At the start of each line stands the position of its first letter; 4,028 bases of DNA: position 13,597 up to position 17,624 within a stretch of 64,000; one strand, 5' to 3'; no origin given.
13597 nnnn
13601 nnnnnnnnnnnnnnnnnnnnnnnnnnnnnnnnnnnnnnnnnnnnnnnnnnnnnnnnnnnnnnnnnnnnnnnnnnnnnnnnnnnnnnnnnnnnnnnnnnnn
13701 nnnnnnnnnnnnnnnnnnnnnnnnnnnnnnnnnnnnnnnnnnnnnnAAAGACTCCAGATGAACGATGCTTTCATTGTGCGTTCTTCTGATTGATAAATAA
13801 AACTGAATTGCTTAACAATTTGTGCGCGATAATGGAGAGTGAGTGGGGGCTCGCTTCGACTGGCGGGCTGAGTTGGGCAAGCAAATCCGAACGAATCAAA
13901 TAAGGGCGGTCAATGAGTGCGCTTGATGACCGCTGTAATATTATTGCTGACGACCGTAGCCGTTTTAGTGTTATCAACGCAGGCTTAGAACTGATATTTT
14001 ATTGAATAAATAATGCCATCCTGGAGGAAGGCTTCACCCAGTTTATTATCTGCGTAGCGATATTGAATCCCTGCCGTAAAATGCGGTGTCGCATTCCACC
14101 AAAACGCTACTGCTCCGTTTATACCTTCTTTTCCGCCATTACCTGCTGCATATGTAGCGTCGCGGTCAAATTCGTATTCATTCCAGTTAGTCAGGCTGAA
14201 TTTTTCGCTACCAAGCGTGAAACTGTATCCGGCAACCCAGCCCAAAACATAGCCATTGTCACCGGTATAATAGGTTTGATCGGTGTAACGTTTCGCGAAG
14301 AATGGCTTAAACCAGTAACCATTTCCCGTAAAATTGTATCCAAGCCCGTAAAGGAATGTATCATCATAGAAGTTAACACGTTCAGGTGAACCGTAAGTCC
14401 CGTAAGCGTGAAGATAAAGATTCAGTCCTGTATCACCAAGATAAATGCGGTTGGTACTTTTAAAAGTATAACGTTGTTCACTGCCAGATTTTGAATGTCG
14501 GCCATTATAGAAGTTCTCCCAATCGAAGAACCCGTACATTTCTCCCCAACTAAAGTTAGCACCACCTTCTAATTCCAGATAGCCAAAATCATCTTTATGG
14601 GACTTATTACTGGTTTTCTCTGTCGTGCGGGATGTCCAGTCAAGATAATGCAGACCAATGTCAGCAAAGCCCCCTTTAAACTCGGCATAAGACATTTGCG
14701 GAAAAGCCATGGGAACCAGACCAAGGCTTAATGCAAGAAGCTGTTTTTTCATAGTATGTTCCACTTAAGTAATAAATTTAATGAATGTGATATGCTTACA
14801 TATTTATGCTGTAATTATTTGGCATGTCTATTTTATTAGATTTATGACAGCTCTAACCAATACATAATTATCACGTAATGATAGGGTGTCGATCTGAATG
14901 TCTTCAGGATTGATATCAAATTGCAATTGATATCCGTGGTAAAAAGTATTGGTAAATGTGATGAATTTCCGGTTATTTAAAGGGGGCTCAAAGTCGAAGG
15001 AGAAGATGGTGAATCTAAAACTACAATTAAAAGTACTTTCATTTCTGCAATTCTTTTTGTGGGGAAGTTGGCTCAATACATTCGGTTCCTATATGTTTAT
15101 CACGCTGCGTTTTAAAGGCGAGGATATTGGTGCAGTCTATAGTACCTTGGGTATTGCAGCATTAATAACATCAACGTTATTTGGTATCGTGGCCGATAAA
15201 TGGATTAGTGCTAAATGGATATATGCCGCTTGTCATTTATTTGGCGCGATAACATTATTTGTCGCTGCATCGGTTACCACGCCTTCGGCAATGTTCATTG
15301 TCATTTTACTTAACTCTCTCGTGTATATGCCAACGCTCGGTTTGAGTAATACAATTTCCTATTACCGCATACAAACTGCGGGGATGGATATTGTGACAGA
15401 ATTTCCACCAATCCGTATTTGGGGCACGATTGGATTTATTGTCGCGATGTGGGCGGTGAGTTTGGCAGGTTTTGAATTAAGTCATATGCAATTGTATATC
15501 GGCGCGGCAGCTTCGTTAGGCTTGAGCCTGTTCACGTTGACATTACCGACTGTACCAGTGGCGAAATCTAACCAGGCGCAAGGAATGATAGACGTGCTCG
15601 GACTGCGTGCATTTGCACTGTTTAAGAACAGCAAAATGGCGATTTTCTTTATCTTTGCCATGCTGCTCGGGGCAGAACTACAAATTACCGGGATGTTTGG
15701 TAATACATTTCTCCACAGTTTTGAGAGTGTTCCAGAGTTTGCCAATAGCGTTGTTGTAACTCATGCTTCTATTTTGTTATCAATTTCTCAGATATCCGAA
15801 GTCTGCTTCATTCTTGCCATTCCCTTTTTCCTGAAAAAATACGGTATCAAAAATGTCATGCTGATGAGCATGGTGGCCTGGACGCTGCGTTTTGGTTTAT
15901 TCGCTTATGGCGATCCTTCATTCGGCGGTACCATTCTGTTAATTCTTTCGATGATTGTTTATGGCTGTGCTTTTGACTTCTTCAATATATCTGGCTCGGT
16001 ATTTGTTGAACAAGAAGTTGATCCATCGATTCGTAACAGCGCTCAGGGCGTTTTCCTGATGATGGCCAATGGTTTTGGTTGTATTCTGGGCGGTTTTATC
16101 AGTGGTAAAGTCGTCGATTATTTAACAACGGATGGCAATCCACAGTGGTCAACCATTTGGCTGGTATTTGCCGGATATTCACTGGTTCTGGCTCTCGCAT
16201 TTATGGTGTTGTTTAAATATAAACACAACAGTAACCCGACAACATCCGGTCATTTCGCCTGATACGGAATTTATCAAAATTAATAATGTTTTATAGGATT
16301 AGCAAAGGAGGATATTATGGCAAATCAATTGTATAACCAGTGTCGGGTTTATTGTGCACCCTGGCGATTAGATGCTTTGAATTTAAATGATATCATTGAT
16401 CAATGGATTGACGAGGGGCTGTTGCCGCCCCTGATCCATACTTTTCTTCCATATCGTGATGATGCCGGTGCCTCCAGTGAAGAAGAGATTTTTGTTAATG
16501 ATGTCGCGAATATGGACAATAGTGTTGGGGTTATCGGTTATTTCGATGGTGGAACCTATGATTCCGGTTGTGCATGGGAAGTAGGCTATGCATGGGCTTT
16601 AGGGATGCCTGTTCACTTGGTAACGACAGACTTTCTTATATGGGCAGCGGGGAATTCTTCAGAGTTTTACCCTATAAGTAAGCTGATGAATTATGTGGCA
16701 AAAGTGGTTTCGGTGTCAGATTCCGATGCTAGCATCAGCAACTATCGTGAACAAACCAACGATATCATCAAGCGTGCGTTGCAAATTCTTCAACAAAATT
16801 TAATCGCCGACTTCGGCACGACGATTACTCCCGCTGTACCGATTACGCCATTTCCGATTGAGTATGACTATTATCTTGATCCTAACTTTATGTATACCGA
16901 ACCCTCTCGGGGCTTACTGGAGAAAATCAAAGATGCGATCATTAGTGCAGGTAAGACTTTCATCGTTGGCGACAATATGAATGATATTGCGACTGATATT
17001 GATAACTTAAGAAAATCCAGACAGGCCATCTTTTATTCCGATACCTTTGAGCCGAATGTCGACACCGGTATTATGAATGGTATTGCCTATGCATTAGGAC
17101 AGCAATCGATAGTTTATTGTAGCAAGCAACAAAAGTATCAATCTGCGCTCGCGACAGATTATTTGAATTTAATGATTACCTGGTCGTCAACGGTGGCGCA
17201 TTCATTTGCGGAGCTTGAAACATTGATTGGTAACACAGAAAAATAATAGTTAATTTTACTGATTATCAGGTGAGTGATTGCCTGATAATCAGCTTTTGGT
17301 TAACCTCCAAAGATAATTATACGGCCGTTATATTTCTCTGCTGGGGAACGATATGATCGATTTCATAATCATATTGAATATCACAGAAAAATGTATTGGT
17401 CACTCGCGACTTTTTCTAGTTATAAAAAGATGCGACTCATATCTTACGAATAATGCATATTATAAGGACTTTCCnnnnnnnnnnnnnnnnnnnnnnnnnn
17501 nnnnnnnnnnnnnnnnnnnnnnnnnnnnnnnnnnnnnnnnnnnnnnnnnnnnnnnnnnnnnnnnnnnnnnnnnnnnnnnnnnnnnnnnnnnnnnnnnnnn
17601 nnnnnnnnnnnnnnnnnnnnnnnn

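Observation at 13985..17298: Accessory two-gene nucleoside module (third NupG-family permease plus NDT-like protein) between yfeN and xapA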

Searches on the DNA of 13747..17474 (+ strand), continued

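Call 55: get_annotated_region(hit=H40, flank=5000)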
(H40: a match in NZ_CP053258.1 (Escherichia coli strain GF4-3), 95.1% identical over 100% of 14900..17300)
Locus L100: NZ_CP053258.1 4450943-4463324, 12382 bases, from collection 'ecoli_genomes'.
description: Escherichia coli strain GF4-3 chromosome, complete genome
organism: Escherichia coli strain GF4-3 (NCBI taxid 562)
replicon: chromosome; assembly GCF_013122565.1
host: Guinea fowl; source: Caecum; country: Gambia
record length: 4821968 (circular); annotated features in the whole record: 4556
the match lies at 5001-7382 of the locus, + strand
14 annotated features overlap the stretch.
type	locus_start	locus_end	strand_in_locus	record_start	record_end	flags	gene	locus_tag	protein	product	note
CDS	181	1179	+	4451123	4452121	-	zipA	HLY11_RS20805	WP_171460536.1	cell division protein ZipA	-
CDS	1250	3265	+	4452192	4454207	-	ligA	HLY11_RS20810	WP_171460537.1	NAD-dependent DNA ligase LigA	-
CDS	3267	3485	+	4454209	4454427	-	ypeB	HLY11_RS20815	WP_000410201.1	DUF3820 family protein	-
CDS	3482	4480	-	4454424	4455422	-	yfeH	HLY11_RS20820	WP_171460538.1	bile acid:sodium symporter family protein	-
CDS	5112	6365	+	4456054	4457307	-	-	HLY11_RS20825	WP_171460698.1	nucleoside permease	-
CDS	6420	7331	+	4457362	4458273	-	-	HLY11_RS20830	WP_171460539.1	nucleoside 2-deoxyribosyltransferase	-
CDS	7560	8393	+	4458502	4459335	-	xapA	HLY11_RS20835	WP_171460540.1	xanthosine phosphorylase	-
CDS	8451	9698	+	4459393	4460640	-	xapB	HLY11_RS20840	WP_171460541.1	nucleoside permease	-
CDS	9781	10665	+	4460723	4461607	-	-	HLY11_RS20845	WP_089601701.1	LysR family transcriptional regulator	-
tRNA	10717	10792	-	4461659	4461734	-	-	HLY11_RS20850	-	tRNA-Lys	-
tRNA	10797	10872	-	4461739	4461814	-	-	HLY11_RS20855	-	tRNA-Val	-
tRNA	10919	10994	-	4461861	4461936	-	-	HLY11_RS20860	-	tRNA-Val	-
tRNA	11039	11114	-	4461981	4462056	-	-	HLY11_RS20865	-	tRNA-Val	-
CDS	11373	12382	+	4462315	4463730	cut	gltX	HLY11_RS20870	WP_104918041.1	glutamate--tRNA ligase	-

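Call 73: search_rna_families(sources=[L004, L006, L009, L011, L013, L019, L021, L097, L098], threshold=gathering)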
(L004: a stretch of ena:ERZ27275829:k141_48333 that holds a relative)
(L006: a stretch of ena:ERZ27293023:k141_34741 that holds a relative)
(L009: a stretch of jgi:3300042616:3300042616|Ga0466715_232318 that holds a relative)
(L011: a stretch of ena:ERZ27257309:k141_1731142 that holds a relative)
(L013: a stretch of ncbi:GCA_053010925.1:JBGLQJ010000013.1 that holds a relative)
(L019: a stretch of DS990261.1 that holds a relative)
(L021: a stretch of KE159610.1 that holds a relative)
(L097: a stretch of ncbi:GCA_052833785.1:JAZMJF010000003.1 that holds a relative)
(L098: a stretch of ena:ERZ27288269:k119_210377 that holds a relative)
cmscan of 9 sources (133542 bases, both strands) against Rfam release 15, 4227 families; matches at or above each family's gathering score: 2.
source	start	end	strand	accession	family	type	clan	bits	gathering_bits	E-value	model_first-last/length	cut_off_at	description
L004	16238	16502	+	RF01854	Bacteria_large_SRP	Gene;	CL00003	191.7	60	9.5e-32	1-256/256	no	Bacterial large signal recognition particle RNA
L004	5863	6056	+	RF00174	Cobalamin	Cis-reg; riboswitch;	CL00101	109.8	31.5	2.7e-26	1-189/189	no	Cobalamin riboswitch aptamer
